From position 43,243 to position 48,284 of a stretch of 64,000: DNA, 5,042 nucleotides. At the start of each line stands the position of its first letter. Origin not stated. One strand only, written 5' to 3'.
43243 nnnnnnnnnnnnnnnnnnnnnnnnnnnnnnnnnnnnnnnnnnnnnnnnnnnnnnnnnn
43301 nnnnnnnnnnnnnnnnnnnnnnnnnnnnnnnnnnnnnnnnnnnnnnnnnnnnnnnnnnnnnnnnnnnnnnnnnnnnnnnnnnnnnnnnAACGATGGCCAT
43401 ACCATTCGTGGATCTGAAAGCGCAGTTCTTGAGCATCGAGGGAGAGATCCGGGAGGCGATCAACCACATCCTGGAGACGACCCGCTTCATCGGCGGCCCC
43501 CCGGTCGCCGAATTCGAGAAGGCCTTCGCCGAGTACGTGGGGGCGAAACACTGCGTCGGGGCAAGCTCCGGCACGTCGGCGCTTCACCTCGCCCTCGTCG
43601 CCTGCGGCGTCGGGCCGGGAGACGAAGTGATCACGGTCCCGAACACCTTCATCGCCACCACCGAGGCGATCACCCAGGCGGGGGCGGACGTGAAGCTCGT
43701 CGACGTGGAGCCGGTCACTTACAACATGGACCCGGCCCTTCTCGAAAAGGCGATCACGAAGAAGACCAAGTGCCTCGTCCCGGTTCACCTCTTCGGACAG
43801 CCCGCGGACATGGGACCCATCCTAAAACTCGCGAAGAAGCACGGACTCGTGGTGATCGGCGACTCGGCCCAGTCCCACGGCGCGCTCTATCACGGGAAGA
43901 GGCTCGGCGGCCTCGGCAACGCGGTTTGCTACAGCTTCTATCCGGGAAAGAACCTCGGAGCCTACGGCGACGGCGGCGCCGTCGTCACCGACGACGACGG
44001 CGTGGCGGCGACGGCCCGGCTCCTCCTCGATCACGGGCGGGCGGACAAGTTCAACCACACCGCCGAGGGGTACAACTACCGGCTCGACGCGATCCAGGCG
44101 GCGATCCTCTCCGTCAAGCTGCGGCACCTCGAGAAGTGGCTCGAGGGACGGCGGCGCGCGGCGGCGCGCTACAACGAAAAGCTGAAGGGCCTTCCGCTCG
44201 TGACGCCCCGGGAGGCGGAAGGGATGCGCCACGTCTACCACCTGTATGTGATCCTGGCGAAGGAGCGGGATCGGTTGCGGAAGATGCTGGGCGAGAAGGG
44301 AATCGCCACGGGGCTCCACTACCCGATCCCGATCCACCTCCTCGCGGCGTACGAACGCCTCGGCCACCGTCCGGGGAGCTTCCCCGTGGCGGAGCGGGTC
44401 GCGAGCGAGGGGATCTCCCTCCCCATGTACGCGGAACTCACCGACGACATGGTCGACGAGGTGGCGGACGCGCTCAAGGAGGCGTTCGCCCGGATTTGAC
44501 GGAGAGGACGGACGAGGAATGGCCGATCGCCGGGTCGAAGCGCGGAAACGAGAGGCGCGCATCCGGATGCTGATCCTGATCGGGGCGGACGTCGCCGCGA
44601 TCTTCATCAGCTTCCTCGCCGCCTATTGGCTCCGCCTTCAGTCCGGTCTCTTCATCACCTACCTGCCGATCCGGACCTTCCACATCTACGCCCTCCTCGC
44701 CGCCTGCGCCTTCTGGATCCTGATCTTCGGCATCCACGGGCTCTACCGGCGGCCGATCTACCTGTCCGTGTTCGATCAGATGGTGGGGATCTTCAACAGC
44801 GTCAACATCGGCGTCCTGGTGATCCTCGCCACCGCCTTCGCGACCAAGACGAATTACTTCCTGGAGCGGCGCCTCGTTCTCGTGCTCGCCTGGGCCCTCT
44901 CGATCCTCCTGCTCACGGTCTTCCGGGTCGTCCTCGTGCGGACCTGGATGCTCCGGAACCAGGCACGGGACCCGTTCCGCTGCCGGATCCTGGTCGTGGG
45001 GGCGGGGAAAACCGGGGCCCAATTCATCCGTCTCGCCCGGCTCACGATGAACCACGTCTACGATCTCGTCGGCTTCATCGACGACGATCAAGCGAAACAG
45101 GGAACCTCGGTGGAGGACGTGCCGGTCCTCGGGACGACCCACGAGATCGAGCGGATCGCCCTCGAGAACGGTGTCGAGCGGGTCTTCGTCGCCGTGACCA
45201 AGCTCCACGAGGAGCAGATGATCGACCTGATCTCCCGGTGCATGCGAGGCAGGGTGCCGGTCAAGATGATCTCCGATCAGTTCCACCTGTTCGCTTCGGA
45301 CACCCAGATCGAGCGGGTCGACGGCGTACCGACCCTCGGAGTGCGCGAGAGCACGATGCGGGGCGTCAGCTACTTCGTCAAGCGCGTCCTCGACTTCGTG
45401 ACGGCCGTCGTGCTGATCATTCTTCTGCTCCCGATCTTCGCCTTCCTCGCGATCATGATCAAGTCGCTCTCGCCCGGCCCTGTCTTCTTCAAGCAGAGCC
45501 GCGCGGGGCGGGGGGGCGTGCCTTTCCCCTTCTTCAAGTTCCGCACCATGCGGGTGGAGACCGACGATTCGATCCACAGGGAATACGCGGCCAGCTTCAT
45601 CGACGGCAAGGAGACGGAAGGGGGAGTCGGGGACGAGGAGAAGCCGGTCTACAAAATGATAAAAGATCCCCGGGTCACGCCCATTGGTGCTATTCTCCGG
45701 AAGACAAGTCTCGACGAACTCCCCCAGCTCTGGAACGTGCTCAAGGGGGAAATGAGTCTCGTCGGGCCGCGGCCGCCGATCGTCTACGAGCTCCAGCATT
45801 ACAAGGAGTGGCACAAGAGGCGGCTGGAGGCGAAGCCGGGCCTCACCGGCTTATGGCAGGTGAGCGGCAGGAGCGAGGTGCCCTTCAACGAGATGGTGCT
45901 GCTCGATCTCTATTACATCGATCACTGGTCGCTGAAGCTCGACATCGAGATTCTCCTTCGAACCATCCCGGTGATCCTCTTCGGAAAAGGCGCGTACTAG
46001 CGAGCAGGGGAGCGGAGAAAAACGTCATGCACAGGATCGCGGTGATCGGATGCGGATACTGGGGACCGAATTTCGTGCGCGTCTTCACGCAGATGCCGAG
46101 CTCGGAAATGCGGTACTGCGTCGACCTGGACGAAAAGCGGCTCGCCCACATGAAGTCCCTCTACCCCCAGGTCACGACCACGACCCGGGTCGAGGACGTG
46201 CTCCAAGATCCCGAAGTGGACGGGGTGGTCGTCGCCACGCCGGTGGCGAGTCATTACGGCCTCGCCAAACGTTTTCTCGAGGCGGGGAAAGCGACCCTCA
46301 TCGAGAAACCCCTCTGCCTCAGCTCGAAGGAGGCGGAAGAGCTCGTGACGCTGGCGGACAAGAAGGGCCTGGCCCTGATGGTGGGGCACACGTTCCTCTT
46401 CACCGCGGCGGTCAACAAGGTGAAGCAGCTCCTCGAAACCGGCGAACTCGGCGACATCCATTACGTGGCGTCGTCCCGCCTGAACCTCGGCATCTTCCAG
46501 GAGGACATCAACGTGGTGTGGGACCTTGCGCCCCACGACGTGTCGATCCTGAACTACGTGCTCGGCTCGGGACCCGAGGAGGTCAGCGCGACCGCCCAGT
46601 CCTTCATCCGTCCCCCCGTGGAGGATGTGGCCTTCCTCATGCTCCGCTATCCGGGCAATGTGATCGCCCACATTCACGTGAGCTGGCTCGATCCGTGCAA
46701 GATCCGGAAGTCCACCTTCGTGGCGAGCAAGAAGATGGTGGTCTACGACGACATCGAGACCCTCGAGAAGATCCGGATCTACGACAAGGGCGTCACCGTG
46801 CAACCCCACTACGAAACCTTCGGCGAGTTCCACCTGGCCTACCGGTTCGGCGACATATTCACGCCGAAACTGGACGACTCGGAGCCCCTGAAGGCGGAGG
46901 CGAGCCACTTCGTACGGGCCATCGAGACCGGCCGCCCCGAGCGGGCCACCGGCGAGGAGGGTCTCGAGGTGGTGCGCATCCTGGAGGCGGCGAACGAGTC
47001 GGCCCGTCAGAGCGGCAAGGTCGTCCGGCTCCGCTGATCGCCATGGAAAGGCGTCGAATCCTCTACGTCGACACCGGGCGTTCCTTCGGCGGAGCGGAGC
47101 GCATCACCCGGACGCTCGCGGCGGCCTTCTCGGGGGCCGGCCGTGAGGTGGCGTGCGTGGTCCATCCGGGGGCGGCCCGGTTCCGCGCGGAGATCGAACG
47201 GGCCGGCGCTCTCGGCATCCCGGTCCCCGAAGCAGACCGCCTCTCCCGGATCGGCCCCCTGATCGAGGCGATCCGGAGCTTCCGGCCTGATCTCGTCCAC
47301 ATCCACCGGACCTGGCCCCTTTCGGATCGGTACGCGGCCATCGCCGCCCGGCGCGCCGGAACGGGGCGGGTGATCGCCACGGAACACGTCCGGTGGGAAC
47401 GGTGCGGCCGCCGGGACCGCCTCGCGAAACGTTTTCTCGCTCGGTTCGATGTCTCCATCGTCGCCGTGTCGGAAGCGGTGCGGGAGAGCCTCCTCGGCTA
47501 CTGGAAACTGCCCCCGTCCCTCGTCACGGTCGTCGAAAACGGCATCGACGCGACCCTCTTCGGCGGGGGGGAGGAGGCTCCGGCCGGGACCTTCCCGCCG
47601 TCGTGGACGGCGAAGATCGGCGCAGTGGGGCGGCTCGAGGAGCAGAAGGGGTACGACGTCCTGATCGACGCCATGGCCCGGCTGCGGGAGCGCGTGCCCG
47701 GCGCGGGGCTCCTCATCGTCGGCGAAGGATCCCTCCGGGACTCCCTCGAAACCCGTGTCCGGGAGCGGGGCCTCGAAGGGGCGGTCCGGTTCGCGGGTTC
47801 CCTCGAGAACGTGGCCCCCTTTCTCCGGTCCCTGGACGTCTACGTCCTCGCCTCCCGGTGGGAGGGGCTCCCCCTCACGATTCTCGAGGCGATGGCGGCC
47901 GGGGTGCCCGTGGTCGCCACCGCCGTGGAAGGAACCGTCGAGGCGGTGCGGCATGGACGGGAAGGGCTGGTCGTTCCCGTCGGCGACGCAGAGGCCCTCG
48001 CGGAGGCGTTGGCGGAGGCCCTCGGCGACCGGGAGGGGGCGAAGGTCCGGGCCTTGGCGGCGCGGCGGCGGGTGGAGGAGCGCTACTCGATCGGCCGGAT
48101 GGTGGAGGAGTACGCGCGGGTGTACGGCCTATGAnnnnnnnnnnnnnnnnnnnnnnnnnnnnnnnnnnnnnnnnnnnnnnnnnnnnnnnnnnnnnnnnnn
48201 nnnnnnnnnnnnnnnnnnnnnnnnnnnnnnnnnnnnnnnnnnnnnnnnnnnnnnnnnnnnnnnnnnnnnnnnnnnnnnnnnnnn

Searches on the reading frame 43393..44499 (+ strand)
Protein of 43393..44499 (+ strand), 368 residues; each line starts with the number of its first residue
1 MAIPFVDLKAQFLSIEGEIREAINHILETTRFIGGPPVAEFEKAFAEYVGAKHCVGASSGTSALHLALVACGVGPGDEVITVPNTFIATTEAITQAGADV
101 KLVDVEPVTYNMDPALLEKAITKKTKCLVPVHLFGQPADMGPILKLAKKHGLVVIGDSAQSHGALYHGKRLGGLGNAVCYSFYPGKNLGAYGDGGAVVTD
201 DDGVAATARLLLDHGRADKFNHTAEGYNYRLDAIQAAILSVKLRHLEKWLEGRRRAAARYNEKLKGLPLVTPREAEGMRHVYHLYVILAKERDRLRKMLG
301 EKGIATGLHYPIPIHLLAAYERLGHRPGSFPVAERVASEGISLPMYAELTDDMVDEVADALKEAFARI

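Call 6: search_protein_families(library=pfam, proteins=[window:43393-44499:+], max_evalue=0.01)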
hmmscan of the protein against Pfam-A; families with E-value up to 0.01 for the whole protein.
window:43393-44499:+ (368 aa): 5 families
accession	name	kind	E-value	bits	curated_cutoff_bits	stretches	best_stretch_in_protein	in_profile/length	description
PF01041.23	DegT_DnrJ_EryC1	-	1.5e-120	403.2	19.8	1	15-361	3-359/360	DegT/DnrJ/EryC1/StrS aminotransferase family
PF00155.27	Aminotran_1_2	-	8.1e-11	42.1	19.7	1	29-210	33-243/361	Aminotransferase class I and II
PF01053.26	Cys_Met_Meta_PP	-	6.9e-09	35.2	27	1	34-166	50-182/381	Cys/Met metabolism PLP-dependent enzyme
PF01212.27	Beta_elim_lyase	-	1.3e-06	28.4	27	1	35-179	31-177/288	Beta-eliminating lyase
PF00266.25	Aminotran_5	-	5.3e-06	26.1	21.5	1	40-163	47-181/371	Aminotransferase class-V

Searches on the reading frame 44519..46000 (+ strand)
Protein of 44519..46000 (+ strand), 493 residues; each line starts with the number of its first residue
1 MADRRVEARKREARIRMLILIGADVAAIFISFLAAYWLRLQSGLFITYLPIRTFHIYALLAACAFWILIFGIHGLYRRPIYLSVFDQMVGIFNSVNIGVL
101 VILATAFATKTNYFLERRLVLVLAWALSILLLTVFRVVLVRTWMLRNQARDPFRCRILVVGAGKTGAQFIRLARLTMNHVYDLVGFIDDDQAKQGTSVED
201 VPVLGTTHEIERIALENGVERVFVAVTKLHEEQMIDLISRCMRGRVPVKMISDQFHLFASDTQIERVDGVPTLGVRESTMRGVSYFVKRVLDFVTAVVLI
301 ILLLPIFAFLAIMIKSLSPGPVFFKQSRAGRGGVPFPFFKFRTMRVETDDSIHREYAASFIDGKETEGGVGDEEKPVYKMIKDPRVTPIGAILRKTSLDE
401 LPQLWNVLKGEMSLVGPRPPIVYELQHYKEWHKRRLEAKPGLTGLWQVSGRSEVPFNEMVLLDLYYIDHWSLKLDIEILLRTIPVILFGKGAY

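Call 6: search_protein_families(library=pfam, proteins=[window:44519-46000:+], max_evalue=0.01)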
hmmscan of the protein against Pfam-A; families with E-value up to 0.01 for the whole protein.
window:44519-46000:+ (493 aa): 4 families
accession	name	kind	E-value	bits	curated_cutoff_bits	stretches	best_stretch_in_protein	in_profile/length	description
PF02397.22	Bac_transf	-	6.6e-66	221.7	27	1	288-487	1-178/179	Bacterial sugar transferase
PF13727.12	CoA_binding_3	-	6e-14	52.9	25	1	73-250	3-173/175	CoA-binding domain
PF17836.7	PglD_N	-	0.00065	20.7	23.4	1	156-226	1-65/78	PglD N-terminal domain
PF01408.29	GFO_IDH_MocA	-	0.005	18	24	1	156-239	2-84/120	Oxidoreductase family, NAD-binding Rossmann fold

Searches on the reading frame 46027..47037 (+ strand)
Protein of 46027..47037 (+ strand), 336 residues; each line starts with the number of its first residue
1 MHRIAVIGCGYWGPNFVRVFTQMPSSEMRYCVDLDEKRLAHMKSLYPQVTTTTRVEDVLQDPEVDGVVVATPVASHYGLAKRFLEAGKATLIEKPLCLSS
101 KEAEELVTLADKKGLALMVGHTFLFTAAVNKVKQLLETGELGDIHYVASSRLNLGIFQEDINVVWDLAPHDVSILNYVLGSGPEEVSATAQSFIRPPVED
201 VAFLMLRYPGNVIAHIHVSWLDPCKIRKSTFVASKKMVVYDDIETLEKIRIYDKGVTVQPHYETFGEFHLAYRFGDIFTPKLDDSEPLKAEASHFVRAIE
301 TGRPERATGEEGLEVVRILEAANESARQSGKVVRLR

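Call 7: search_protein_families(library=pfam, proteins=[window:46027-47037:+], max_evalue=0.01)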
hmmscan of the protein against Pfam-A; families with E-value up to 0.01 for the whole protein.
window:46027-47037:+ (336 aa): 4 families
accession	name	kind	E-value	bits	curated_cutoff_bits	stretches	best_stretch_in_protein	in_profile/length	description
PF01408.29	GFO_IDH_MocA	-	6.6e-24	85.3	24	1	3-121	2-120/120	Oxidoreductase family, NAD-binding Rossmann fold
PF22725.1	GFO_IDH_MocA_C3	-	4.2e-16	59.5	27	1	130-225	2-109/124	GFO/IDH/MocA C-terminal domain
PF02894.22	GFO_IDH_MocA_C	-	2.1e-12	47.8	22.9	2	133-218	1-101/218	Oxidoreductase family, C-terminal alpha/beta domain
PF03447.22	NAD_binding_3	-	2.2e-05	25.6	24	1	8-118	1-114/116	Homoserine dehydrogenase, NAD binding domain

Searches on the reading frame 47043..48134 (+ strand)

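Call 7: search_protein_families(library=pfam, proteins=[window:47043-48134:+], max_evalue=0.01)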
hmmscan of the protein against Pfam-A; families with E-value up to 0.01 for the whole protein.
window:47043-48134:+ (363 aa): 7 families
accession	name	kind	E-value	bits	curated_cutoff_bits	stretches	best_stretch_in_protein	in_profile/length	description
PF13692.12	Glyco_trans_1_4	-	1.4e-41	142.5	27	1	191-329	3-142/142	Glycosyl transferases group 1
PF00534.26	Glycos_transf_1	-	1.2e-40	139.2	26.4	1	191-335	17-164/172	Glycosyl transferases group 1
PF13439.12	Glyco_transf_4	-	1.5e-21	77.6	28.5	1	15-170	1-168/170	Glycosyltransferase Family 4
PF20706.3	GT4-conflict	-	3.8e-16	59.5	26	1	14-349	10-377/385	Family 4 Glycosyltransferase in conflict systems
PF13579.12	Glyco_trans_4_4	-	1.6e-15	58.2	29.7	1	16-167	1-158/158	Glycosyl transferase 4-like domain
PF13524.12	Glyco_trans_1_2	-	3.5e-07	30.7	25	1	219-357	13-142/144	Glycosyl transferase-like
PF13477.12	Glyco_trans_4_2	-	0.00045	20.8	23.4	1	63-115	57-107/139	Glycosyl transferase 4-like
